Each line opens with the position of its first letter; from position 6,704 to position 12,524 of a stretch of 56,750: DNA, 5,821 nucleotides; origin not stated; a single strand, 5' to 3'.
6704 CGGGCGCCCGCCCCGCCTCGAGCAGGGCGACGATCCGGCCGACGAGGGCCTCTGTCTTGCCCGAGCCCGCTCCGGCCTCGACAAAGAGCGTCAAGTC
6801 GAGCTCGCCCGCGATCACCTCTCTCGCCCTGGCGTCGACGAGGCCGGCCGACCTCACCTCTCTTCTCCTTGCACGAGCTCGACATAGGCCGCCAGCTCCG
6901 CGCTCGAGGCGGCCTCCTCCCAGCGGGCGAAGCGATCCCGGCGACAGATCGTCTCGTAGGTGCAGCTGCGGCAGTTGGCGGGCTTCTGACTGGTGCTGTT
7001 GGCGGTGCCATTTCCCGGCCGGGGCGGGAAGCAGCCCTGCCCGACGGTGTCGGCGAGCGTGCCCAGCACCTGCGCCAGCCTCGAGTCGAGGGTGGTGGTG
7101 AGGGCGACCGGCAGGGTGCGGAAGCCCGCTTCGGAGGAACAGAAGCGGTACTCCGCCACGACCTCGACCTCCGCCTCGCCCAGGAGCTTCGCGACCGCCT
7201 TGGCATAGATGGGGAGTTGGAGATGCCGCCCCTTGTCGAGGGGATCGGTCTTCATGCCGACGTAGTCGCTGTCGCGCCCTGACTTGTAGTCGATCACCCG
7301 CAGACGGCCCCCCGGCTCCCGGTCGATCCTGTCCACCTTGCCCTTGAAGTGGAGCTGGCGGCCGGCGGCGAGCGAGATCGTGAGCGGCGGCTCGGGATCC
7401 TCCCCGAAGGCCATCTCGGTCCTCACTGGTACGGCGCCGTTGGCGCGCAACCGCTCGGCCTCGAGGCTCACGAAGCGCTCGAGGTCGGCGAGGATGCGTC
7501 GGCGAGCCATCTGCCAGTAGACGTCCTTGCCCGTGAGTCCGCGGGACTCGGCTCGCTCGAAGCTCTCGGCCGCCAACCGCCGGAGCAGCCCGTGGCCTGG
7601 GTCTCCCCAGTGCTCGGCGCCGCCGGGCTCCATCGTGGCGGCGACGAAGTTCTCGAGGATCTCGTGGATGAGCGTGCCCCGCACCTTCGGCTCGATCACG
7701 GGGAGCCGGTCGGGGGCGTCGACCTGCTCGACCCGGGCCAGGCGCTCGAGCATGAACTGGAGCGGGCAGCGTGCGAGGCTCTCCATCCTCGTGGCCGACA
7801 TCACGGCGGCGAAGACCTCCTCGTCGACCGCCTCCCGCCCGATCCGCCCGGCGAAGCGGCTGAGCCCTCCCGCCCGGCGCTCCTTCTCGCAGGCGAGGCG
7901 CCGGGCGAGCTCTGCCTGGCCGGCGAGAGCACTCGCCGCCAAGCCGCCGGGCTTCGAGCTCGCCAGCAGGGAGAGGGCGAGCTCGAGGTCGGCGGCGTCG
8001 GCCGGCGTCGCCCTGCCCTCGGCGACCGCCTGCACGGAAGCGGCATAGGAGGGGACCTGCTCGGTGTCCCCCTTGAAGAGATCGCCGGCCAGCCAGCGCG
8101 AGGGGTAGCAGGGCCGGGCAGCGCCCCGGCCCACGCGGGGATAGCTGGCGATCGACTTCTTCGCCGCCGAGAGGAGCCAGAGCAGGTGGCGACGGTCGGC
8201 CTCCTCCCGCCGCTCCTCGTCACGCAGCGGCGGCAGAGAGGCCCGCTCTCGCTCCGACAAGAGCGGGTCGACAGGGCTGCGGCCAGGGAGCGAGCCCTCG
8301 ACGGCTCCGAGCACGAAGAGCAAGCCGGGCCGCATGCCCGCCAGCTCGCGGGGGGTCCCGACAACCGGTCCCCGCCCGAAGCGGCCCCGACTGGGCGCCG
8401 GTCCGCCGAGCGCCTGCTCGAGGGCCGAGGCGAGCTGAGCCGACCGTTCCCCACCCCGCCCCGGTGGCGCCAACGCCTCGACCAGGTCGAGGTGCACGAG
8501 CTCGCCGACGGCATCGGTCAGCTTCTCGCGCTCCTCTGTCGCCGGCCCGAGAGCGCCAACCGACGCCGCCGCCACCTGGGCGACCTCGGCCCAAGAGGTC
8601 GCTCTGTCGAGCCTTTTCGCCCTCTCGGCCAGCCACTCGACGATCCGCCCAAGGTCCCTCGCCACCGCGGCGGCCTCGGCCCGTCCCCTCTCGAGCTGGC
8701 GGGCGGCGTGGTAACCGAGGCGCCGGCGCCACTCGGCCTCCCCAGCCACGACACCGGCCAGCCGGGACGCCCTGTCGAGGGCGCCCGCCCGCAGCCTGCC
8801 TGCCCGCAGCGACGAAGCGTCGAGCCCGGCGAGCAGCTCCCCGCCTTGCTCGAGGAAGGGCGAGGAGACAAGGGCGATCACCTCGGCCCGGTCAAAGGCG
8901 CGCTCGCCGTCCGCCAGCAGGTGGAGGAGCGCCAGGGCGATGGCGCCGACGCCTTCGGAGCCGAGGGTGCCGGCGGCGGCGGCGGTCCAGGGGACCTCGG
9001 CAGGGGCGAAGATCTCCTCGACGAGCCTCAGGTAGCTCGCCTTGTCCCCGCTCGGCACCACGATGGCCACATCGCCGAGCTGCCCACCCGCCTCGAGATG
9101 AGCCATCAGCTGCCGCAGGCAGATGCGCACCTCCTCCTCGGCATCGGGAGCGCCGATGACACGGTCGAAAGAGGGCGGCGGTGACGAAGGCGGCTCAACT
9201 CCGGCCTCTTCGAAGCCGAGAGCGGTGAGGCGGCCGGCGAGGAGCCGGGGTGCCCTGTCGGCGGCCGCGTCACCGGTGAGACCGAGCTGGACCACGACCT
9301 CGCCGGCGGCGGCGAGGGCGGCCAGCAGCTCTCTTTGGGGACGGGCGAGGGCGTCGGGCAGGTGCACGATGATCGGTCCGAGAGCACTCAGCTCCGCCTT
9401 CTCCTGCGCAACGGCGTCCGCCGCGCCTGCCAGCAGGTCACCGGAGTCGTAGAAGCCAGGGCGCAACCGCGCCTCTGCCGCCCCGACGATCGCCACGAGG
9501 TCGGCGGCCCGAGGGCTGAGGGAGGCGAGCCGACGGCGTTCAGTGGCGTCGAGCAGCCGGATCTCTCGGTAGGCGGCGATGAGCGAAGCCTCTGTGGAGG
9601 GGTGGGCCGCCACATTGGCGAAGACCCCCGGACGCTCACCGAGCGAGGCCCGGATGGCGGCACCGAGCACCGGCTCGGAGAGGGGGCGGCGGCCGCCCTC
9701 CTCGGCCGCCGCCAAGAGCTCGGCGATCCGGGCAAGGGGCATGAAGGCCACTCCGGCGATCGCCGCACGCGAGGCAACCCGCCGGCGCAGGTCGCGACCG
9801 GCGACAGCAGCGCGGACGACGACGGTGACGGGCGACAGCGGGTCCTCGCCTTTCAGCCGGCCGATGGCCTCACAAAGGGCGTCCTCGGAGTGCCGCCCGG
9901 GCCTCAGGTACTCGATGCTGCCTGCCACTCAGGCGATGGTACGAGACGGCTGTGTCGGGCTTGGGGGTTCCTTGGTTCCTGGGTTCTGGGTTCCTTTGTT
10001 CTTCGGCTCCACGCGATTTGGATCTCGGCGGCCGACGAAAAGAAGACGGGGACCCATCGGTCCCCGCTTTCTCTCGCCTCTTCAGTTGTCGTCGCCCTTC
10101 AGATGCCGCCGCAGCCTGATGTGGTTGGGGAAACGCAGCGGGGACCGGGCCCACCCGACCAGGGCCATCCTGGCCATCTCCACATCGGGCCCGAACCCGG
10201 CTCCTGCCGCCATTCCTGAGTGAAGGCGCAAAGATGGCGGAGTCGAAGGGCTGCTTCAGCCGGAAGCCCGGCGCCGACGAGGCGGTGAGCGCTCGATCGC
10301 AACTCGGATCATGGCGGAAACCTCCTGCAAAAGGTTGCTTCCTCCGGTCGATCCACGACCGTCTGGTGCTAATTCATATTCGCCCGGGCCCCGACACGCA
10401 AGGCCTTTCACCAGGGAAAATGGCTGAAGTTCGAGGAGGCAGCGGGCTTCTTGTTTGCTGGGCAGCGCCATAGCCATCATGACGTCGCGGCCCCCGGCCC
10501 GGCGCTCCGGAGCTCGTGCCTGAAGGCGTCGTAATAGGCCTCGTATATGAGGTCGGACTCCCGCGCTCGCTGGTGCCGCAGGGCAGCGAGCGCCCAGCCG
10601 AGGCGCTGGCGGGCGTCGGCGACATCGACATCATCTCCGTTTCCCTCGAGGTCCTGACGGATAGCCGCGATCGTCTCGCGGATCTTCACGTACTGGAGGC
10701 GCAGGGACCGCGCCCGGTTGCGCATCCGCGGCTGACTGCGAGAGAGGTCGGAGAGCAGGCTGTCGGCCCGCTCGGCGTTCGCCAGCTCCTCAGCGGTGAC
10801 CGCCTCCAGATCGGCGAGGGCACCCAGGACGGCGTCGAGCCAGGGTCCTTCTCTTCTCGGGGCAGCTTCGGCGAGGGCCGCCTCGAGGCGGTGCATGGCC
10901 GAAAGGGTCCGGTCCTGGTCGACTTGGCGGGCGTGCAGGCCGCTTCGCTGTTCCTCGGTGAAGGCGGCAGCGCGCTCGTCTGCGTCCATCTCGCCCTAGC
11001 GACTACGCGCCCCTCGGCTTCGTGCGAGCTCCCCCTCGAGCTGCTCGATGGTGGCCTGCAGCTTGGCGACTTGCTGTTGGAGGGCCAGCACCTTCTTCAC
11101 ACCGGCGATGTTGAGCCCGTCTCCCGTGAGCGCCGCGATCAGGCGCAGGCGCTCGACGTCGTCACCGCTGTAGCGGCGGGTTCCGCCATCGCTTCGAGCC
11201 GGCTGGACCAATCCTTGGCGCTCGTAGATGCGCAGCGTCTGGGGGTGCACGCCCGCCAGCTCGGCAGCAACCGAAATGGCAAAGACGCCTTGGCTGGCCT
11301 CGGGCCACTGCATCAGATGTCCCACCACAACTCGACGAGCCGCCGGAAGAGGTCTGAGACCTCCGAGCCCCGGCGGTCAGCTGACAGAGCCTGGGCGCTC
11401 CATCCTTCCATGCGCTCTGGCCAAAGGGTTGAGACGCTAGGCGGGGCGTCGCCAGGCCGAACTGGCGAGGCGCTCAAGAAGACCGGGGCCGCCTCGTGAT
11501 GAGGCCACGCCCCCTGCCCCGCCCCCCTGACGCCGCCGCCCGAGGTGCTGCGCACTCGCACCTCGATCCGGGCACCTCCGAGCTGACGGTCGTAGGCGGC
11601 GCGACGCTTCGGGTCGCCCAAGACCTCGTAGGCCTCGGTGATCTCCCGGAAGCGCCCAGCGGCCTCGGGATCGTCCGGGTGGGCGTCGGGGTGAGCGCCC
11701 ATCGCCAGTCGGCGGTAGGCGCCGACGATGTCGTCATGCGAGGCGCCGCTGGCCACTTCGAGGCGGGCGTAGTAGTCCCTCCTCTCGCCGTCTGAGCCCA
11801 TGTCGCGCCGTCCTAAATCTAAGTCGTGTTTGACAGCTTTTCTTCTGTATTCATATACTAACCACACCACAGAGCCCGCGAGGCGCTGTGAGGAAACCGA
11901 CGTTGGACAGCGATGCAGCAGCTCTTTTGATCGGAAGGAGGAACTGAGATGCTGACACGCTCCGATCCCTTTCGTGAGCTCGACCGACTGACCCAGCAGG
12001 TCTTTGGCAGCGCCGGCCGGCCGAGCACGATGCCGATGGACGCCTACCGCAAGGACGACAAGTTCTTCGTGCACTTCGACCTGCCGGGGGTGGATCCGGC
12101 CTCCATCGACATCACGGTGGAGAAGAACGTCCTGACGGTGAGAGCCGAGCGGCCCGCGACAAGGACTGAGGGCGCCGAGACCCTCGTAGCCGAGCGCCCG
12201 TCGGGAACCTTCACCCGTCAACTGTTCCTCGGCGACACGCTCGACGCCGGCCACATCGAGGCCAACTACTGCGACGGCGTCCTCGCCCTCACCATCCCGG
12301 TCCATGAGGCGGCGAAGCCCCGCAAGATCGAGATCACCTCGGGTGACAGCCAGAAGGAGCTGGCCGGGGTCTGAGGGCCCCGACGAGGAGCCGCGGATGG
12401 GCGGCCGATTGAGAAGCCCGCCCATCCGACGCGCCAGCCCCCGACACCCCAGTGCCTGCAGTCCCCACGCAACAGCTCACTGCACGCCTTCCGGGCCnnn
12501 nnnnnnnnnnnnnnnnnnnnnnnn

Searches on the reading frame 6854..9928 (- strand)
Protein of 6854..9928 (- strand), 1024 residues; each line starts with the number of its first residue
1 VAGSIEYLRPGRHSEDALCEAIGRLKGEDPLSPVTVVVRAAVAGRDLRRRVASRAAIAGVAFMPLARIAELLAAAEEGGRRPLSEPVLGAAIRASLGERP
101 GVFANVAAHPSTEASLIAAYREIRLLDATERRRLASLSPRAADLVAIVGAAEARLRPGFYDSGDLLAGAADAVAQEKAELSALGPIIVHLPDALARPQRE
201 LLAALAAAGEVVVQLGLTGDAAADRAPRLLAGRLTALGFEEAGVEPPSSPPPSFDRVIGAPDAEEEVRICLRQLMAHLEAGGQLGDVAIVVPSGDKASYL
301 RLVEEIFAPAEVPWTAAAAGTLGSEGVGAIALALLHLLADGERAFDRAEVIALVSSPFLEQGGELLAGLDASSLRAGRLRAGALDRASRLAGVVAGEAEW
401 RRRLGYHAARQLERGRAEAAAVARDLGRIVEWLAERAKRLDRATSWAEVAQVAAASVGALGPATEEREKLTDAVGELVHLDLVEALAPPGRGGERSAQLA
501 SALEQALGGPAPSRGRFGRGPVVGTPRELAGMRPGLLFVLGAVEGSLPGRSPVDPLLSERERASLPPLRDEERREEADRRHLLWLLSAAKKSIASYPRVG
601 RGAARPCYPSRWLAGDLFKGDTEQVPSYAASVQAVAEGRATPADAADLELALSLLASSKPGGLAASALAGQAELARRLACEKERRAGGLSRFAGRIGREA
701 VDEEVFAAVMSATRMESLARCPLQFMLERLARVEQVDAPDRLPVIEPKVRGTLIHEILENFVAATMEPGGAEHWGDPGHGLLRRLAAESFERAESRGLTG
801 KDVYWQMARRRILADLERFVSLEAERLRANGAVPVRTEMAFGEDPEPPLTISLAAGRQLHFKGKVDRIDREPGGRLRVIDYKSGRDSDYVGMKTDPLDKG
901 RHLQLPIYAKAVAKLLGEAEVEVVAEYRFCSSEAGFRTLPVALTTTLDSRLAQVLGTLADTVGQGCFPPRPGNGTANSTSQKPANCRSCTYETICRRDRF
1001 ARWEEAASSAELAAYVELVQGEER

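Call 61: search_protein_families(library=pfam, max_evalue=0.0001, proteins=[window:6854-9928:-])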
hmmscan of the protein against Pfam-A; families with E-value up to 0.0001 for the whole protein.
window:6854-9928:- (1024 aa): 1 family
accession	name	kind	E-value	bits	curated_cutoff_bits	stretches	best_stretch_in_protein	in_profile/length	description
PF12705.13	PDDEXK_1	-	7.5e-36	124.7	22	1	710-996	2-247/247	PD-(D/E)XK nuclease superfamily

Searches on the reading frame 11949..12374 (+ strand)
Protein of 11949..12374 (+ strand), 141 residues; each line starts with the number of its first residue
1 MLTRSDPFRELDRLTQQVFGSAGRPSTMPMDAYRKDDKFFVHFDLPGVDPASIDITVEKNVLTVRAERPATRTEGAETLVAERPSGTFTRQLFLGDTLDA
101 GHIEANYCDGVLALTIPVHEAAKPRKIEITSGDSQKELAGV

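Call 61: search_protein_families(library=pfam, max_evalue=0.0001, proteins=[window:11949-12374:+])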
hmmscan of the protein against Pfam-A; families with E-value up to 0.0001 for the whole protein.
window:11949-12374:+ (141 aa): 1 family
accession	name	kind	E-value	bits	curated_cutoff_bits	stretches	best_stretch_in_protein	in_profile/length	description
PF00011.27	HSP20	-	8.7e-22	77.6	20.8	1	33-130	3-102/102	Hsp20/alpha crystallin family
